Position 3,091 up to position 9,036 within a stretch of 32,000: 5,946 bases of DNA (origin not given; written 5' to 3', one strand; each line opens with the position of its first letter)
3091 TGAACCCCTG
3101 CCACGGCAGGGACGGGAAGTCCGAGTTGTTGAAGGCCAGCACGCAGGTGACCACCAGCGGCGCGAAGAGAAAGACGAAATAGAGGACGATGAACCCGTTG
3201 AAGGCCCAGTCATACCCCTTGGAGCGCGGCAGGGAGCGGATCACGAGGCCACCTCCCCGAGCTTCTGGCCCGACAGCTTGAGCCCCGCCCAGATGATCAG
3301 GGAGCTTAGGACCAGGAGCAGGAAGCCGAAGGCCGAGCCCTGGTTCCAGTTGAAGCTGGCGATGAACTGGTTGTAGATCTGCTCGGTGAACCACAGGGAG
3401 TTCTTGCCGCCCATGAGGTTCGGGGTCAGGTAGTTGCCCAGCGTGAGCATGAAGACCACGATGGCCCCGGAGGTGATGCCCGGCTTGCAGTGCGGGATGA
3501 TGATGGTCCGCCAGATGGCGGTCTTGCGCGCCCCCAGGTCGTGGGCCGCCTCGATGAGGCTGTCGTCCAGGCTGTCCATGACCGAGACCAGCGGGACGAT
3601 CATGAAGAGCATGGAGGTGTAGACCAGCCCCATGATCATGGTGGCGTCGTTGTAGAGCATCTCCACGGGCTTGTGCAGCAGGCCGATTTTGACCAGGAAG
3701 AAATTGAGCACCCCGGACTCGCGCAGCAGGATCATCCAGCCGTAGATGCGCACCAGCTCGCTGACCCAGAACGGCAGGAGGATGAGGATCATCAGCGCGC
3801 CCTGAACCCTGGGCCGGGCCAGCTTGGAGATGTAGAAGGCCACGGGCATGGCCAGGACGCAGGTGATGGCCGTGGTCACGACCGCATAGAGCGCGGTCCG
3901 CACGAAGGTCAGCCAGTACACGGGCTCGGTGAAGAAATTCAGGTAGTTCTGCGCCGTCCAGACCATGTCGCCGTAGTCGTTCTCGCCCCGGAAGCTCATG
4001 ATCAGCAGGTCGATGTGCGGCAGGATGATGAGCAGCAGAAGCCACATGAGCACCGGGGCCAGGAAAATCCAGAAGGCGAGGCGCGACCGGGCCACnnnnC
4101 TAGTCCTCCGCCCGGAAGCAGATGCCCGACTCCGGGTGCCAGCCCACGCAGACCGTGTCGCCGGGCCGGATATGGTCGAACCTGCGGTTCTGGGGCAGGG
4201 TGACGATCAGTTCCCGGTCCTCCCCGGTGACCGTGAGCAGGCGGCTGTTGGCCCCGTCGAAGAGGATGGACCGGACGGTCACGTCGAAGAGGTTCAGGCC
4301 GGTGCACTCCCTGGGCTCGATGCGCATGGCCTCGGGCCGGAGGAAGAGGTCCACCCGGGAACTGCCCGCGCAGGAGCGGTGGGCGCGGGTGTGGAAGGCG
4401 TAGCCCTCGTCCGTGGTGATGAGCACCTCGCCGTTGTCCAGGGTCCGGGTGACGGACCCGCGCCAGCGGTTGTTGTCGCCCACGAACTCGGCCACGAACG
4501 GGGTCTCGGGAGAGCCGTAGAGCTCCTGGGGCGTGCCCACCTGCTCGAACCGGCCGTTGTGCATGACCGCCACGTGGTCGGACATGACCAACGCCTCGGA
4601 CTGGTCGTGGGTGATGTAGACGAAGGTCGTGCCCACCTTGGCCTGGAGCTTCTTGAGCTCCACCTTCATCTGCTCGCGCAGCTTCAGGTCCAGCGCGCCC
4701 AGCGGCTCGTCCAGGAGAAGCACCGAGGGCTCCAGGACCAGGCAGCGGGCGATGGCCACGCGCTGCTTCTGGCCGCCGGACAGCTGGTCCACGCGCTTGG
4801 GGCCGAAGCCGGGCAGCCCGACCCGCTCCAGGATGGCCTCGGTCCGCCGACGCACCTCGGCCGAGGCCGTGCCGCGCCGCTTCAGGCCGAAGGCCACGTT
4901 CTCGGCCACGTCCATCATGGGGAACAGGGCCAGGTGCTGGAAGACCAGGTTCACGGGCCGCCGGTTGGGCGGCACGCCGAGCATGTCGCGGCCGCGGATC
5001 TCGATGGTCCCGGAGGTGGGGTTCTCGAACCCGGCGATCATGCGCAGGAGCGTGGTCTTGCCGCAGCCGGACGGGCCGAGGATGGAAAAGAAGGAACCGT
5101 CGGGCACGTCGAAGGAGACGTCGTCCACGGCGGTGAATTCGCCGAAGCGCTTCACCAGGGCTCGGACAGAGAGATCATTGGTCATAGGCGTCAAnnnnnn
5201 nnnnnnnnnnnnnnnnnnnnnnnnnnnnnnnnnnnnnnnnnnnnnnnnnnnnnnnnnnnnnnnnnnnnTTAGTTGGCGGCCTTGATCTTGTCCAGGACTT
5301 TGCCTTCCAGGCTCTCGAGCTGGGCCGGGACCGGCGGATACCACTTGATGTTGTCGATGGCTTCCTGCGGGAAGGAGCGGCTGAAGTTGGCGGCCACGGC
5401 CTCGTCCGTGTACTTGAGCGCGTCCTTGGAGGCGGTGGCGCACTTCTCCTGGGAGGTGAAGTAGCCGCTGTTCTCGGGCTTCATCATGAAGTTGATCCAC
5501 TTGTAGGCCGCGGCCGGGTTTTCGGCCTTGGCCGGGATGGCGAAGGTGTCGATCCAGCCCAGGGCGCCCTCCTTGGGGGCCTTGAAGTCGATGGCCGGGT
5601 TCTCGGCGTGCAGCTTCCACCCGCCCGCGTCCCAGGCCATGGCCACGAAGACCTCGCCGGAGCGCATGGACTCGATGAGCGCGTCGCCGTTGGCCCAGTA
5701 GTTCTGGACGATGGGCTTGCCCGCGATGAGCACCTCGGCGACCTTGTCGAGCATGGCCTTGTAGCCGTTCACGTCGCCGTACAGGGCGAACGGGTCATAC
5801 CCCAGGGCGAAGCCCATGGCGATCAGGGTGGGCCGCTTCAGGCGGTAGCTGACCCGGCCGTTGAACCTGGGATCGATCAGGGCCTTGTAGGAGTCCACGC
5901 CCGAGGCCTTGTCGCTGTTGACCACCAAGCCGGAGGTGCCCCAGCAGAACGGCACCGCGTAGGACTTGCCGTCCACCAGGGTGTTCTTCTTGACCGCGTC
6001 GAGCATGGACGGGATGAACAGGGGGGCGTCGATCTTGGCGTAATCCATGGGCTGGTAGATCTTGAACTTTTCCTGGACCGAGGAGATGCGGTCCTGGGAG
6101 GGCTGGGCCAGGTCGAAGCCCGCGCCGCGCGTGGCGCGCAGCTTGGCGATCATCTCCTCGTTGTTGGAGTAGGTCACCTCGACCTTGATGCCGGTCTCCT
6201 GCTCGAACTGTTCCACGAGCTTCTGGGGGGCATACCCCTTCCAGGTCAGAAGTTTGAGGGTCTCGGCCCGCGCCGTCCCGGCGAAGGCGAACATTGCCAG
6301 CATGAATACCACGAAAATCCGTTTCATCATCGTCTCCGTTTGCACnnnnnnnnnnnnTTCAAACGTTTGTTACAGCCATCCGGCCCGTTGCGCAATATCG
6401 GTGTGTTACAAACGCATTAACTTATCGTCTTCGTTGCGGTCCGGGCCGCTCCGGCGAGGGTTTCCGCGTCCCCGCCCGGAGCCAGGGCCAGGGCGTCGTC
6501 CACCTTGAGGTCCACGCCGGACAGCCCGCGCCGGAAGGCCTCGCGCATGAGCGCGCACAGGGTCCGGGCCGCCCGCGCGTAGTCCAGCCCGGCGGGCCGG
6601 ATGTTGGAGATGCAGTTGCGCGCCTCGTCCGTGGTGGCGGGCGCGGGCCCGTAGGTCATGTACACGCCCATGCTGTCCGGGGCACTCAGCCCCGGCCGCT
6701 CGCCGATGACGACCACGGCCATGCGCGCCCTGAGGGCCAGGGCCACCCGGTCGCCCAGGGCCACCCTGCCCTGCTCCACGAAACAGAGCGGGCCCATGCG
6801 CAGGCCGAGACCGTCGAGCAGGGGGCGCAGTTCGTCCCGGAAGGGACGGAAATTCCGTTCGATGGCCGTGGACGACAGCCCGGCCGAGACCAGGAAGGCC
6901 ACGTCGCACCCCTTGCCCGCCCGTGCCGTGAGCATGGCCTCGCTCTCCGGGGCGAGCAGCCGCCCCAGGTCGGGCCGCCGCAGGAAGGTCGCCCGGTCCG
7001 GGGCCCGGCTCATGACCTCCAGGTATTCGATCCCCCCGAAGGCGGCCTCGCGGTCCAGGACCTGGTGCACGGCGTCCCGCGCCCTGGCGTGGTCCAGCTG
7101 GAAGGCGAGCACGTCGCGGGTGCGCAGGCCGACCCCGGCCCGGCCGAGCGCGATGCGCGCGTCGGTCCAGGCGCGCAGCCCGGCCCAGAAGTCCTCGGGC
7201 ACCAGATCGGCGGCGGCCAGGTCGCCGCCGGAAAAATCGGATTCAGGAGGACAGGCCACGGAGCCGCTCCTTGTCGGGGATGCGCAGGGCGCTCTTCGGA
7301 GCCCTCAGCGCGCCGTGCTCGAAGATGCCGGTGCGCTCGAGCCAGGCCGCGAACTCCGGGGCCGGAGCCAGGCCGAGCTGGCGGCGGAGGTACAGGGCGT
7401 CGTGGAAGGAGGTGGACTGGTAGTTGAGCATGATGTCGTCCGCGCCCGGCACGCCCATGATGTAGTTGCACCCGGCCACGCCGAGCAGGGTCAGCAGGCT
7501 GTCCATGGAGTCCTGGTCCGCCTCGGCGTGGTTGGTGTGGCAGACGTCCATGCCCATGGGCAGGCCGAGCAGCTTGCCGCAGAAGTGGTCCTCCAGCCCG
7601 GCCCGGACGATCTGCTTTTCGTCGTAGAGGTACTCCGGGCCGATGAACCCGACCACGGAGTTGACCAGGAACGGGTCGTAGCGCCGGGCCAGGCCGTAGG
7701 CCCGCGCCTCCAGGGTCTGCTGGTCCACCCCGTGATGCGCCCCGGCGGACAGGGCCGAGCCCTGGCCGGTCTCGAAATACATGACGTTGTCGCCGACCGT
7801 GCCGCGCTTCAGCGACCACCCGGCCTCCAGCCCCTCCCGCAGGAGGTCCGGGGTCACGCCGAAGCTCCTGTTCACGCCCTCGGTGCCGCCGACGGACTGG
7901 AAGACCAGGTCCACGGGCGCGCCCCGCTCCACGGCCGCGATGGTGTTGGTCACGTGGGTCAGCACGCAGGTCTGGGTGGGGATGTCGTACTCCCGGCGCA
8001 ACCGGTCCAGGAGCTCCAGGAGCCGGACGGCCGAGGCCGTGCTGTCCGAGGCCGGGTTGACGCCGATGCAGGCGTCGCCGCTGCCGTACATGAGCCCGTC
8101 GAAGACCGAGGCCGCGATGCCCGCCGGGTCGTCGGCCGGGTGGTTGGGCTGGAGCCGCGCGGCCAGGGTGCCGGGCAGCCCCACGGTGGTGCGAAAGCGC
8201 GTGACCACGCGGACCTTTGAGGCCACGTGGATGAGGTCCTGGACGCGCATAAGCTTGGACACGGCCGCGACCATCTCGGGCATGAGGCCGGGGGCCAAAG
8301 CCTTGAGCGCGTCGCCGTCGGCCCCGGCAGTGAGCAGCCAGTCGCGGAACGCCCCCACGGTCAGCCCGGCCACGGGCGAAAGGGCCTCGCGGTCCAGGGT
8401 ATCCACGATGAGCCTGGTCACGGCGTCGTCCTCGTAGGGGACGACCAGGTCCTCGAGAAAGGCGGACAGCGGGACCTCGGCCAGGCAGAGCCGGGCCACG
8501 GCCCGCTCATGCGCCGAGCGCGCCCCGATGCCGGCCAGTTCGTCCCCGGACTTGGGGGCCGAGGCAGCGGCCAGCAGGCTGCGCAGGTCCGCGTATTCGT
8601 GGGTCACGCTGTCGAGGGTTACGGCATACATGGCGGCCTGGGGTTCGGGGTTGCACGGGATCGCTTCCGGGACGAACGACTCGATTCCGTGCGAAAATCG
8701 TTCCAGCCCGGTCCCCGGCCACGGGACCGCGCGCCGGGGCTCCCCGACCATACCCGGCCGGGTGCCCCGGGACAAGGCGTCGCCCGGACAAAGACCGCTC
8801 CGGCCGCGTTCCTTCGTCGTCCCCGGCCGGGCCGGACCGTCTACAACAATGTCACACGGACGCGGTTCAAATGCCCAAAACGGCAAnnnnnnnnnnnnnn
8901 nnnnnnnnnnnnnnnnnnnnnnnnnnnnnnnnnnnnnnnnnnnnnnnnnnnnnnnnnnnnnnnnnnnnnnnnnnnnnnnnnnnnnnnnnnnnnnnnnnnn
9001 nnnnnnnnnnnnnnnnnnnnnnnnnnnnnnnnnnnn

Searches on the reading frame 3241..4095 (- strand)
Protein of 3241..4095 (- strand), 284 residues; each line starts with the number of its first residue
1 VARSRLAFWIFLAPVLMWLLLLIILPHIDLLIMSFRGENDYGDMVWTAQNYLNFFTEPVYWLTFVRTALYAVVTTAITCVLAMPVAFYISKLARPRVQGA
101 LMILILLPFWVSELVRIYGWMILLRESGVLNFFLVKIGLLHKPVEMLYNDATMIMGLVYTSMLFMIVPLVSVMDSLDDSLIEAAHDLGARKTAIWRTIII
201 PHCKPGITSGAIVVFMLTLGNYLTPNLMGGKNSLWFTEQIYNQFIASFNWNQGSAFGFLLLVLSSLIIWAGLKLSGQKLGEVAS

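Call 16: search_protein_families(library=pfam, proteins=[window:3241-4095:-], max_evalue=0.00001)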
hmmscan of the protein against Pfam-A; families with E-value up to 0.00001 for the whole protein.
window:3241-4095:- (284 aa): 1 family
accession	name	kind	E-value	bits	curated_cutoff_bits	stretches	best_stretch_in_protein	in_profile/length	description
PF00528.27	BPD_transp_1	-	2.8e-10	40.7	26.4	1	84-267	3-169/184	Binding-protein-dependent transport system inner membrane component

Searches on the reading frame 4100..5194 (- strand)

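Call 16: search_protein_families(library=pfam, proteins=[window:4100-5194:-], max_evalue=0.00001)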
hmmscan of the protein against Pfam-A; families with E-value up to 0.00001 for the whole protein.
window:4100-5194:- (364 aa): 2 families
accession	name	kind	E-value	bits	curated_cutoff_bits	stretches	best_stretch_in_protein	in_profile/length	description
PF00005.33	ABC_tran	-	7.5e-38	130.7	25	1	24-165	2-136/137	ABC transporter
PF08402.16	TOBE_2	-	3.1e-11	43.7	21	1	284-359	2-75/76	TOBE domain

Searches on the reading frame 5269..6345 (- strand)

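Call 16: search_protein_families(library=pfam, proteins=[window:5269-6345:-], max_evalue=0.00001)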
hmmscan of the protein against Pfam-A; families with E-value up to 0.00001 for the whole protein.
window:5269-6345:- (358 aa): 4 families
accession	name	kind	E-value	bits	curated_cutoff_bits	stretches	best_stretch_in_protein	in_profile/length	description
PF13416.11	SBP_bac_8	-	3.2e-25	89.9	27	1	42-311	1-267/279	Bacterial extracellular solute-binding protein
PF01547.30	SBP_bac_1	-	1.6e-19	71.5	26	1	38-292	8-305/307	Bacterial extracellular solute-binding protein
PF13343.11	SBP_bac_6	-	4e-16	59.7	24.6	1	109-301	36-216/245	Bacterial extracellular solute-binding protein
PF13531.11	SBP_bac_11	-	4.2e-10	40.2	25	1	41-297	14-222/227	Bacterial extracellular solute-binding protein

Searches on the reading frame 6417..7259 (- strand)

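Call 16: search_protein_families(library=pfam, proteins=[window:6417-7259:-], max_evalue=0.00001)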
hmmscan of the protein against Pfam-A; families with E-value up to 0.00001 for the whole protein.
window:6417-7259:- (280 aa): 1 family
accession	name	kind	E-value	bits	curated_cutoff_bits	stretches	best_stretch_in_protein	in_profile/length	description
PF05985.16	EutC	-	2.3e-84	282.9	25.8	1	23-252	2-235/235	Ethanolamine ammonia-lyase light chain (EutC)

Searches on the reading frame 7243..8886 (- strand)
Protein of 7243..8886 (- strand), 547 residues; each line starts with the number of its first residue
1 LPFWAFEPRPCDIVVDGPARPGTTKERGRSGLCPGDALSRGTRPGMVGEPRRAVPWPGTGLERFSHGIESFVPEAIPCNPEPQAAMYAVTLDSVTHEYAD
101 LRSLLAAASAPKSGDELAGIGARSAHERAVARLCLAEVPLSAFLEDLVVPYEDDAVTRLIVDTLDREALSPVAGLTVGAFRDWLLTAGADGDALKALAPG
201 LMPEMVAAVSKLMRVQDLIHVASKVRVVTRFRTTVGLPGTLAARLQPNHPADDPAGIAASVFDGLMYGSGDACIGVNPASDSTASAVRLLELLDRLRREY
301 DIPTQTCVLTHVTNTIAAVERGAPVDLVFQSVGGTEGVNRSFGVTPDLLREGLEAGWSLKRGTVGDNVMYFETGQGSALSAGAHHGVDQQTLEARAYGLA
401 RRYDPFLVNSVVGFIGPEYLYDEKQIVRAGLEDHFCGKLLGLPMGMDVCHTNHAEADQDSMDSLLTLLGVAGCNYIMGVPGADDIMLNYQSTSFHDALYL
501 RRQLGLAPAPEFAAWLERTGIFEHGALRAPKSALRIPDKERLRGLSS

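Call 16: search_protein_families(library=pfam, proteins=[window:7243-8886:-], max_evalue=0.00001)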
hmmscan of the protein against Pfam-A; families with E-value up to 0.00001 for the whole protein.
window:7243-8886:- (547 aa): 1 family
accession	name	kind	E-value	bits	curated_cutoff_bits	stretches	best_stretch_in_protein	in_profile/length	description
PF06751.17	EutB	-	2.4e-206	686.2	25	1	96-527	1-432/435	Ethanolamine ammonia lyase large subunit (EutB)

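Call 40: find_homologous_proteins(query=window:7243-8886:-, max_evalue=1e-100)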
Query window:7243-8886:- (547 aa): 8000 proteins with E <= 1e-100 among 8000 candidates; the best 120 are listed.
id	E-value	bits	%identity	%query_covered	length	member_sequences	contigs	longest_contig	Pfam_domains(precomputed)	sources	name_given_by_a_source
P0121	0.0e+0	1028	100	84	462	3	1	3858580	PF06751.18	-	-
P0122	1.5e-277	940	90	84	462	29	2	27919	PF06751.18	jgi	jgi:ethanolamine ammonia-lyase large subunit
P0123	1.1e-236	805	77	84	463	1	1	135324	PF06751.18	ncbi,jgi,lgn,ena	-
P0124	4.7e-231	786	74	84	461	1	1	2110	PF06751.18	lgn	-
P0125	4.2e-214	730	71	84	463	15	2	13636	PF06751.18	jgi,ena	-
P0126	2.7e-211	721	73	80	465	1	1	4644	PF06751.18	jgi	jgi:ethanolamine ammonia-lyase large subunit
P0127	1.6e-210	718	72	80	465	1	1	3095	PF06751.18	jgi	-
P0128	2.7e-210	718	73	80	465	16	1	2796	PF06751.18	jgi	jgi:ethanolamine ammonia-lyase large subunit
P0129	3.2e-210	717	68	84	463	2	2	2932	PF06751.18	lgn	-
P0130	6.9e-210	716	68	84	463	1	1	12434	PF06751.18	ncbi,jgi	-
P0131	1.3e-206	705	70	84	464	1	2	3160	PF06751.18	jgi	-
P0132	1.6e-206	705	72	80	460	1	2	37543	PF06751.18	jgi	jgi:ethanolamine ammonia-lyase large subunit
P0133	2.7e-206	704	70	80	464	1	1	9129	PF06751.18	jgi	jgi:ethanolamine ammonia-lyase large subunit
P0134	9.6e-206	703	71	80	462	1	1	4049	PF06751.18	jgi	jgi:ethanolamine ammonia-lyase large subunit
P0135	1.1e-205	702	69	83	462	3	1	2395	PF06751.18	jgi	jgi:ethanolamine ammonia-lyase large subunit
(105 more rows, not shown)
